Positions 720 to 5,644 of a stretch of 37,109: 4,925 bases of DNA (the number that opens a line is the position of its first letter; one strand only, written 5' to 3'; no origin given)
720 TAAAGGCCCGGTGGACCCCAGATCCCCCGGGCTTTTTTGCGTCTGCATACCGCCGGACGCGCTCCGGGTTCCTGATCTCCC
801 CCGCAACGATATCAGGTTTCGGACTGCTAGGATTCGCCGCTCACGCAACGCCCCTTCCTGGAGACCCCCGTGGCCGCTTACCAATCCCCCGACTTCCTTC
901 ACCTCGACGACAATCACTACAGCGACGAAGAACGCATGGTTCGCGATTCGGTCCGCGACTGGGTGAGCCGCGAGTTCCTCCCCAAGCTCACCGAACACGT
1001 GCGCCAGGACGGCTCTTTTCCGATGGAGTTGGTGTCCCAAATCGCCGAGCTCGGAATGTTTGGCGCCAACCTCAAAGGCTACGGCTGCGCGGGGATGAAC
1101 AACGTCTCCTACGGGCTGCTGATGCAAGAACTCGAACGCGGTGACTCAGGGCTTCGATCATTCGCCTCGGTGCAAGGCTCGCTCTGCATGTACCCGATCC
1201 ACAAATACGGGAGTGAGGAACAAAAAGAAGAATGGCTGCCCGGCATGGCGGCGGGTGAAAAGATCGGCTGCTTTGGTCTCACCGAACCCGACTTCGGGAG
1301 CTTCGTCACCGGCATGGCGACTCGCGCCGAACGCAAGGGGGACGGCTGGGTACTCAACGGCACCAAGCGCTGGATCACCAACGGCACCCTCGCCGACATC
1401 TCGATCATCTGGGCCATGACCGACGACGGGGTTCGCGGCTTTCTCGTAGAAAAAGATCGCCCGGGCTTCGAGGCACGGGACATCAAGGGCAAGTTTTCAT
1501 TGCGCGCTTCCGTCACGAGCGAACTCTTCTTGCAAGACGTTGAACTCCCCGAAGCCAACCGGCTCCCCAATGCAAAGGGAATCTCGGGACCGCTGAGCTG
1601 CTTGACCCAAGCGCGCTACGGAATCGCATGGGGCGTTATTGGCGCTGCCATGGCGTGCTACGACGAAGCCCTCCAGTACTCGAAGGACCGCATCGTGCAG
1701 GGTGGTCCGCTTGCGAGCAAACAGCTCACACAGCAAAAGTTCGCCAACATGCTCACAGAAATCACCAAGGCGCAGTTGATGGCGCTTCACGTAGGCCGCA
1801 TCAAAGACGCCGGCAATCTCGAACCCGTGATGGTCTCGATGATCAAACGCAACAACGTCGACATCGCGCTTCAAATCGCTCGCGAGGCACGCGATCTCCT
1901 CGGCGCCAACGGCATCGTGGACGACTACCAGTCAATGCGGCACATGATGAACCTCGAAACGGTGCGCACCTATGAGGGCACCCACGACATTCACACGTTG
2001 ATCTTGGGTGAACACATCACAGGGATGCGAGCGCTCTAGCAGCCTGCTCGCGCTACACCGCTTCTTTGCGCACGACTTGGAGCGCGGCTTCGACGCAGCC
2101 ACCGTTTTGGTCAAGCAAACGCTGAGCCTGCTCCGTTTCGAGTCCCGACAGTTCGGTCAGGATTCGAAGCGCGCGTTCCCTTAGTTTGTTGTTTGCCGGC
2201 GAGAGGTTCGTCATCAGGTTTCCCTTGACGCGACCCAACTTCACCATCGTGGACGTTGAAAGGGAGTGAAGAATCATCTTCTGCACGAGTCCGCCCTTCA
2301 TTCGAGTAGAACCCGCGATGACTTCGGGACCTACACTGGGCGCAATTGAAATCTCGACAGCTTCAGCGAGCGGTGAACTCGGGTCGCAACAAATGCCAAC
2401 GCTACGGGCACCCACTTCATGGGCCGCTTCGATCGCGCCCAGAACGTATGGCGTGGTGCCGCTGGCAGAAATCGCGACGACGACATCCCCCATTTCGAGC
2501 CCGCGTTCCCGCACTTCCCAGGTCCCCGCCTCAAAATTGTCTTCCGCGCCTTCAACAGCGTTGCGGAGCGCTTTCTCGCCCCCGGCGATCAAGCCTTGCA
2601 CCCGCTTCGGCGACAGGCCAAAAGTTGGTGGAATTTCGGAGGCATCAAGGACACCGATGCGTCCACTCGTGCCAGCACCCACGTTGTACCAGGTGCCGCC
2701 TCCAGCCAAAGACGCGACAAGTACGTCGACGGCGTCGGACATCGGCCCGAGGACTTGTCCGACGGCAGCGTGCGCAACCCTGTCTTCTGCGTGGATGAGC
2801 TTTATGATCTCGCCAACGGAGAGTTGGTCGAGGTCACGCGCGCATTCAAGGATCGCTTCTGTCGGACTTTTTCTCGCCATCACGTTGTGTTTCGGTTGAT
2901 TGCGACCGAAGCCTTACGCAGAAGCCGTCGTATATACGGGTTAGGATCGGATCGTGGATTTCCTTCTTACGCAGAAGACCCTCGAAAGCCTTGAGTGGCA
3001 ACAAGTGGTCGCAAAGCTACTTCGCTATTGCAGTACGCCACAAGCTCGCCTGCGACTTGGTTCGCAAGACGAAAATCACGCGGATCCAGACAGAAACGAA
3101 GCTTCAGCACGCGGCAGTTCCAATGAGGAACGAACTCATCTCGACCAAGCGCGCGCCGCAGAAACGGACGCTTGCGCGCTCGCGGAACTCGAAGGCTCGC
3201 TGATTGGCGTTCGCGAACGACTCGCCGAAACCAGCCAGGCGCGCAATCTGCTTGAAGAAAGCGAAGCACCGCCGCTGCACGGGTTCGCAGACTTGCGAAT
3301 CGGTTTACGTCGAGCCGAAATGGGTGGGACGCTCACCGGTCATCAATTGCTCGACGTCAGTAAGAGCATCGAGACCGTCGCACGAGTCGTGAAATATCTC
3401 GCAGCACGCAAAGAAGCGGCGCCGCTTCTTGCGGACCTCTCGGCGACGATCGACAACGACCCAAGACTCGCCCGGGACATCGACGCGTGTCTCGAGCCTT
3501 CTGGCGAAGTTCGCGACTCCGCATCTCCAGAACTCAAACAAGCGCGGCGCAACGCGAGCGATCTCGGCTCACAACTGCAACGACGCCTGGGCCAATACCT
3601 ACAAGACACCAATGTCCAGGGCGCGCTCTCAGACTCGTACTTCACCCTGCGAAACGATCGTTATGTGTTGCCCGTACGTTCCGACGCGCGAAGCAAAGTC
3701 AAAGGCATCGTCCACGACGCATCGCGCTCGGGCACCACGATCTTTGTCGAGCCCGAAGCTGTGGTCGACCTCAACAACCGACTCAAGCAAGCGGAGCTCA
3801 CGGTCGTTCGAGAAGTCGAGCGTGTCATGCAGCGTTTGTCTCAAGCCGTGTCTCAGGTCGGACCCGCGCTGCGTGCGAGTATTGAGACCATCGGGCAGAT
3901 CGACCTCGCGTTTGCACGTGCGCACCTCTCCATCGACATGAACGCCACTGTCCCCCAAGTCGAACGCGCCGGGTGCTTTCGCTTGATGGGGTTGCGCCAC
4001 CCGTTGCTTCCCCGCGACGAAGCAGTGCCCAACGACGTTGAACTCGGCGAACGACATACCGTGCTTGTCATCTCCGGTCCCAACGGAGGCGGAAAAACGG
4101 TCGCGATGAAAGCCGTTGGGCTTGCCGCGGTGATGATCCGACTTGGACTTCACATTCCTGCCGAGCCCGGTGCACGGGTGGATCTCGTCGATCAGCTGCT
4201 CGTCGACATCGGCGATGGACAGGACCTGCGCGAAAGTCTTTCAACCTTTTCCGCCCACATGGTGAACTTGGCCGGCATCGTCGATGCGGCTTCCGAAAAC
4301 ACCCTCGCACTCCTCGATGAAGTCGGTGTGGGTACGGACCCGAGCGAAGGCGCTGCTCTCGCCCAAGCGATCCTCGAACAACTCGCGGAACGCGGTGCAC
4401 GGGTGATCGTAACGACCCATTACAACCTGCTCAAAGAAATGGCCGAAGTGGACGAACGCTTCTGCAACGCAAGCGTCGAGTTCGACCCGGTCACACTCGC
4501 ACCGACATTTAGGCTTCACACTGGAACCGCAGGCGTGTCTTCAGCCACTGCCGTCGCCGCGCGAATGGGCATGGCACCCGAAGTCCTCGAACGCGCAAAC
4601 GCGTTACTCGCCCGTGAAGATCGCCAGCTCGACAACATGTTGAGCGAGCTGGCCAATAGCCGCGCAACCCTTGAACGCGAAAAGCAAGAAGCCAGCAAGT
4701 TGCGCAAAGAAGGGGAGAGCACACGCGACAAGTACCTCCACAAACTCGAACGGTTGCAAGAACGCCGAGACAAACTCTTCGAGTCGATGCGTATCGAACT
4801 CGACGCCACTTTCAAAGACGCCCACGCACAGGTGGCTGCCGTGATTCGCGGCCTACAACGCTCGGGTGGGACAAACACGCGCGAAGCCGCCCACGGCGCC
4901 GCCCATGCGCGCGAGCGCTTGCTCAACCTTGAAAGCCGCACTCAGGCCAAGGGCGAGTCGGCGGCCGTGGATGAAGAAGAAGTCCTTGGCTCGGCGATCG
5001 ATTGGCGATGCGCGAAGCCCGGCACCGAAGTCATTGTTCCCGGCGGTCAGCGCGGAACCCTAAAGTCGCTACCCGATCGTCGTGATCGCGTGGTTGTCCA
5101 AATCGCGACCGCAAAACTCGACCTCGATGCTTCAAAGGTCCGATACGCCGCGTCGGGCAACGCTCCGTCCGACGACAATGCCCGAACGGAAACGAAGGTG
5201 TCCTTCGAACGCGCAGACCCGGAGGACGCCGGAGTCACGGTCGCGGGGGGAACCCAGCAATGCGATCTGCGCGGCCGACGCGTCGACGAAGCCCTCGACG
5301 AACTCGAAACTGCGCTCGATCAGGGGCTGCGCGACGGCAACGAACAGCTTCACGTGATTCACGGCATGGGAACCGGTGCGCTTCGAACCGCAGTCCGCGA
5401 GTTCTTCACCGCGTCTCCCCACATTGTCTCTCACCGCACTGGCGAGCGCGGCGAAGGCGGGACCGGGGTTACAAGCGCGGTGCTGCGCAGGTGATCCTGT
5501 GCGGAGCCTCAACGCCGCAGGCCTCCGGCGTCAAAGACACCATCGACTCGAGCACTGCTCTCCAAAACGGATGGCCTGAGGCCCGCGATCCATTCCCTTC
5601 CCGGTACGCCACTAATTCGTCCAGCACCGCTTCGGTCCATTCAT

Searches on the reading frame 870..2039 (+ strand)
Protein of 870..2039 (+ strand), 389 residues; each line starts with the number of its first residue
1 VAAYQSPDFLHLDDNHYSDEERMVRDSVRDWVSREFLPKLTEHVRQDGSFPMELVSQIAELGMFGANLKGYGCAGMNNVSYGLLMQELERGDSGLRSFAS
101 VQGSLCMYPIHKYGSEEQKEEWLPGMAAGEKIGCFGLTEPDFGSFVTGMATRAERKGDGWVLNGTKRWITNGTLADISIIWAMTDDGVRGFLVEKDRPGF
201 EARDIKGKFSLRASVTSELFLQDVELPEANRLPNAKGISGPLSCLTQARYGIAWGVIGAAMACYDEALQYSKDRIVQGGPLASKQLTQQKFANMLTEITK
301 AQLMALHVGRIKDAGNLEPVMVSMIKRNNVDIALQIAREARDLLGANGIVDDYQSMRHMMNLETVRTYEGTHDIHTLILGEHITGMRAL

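Call 70: search_protein_families(library=pfam, proteins=[window:870-2039:+], max_evalue=0.001)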
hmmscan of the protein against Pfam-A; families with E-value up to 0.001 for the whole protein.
window:870-2039:+ (389 aa): 4 families
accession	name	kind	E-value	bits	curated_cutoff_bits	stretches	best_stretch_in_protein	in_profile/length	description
PF02771.21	Acyl-CoA_dh_N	-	2.5e-34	118.5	22.9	1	18-130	1-113/113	Acyl-CoA dehydrogenase, N-terminal domain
PF00441.29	Acyl-CoA_dh_1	-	5.7e-32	111.4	22.4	1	236-383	2-149/150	Acyl-CoA dehydrogenase, C-terminal domain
PF02770.24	Acyl-CoA_dh_M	-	1.2e-23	83.5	33.3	1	134-224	1-97/97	Acyl-CoA dehydrogenase, middle domain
PF08028.16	Acyl-CoA_dh_2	-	1.6e-08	35.4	22.7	1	251-371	2-132/134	Acyl-CoA dehydrogenase, C-terminal domain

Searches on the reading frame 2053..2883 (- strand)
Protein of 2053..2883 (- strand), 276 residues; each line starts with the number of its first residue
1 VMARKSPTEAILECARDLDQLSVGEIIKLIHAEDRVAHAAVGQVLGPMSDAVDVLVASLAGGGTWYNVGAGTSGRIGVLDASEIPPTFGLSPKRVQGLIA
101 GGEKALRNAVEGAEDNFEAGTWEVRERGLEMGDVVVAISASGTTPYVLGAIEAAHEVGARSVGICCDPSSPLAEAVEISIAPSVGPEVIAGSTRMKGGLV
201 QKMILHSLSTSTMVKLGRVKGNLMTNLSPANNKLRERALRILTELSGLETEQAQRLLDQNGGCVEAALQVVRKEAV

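Call 70: search_protein_families(library=pfam, proteins=[window:2053-2883:-], max_evalue=0.001)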
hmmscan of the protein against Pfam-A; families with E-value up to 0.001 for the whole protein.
window:2053-2883:- (276 aa): 5 families
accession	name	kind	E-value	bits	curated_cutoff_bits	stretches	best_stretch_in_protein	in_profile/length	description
PF22645.1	GKRP_SIS_N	-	4e-16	59.2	27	1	66-153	20-111/113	Glucokinase regulatory protein N-terminal SIS domain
PF13580.11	SIS_2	-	3.8e-07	30.6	27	1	46-164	19-136/138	SIS domain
PF01380.27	SIS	-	1.7e-06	28.3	25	1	131-204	53-124/131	SIS domain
PF22198.1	GKRP_SIS_2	-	2.3e-05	24.7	27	1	55-108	14-67/191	Glucokinase regulatory protein, second SIS domain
PF20741.3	GKRP-like_C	-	0.00012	23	27.7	1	222-257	2-37/100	C-terminal lid domain of glucokinase regulatory protein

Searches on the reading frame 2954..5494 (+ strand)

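Call 70: search_protein_families(library=pfam, proteins=[window:2954-5494:+], max_evalue=0.001)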
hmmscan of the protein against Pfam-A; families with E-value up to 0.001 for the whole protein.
window:2954-5494:+ (846 aa): 3 families
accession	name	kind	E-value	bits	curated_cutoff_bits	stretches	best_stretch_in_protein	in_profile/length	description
PF00488.27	MutS_V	-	1.7e-31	110.1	30.2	1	372-552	2-184/188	MutS domain V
PF01713.27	Smr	-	9.3e-20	71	25.7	1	771-845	2-77/77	Smr domain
PF13304.12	AAA_21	-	8.2e-05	23.2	27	0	371-398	2-29/304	AAA domain, putative AbiEii toxin, Type IV TA system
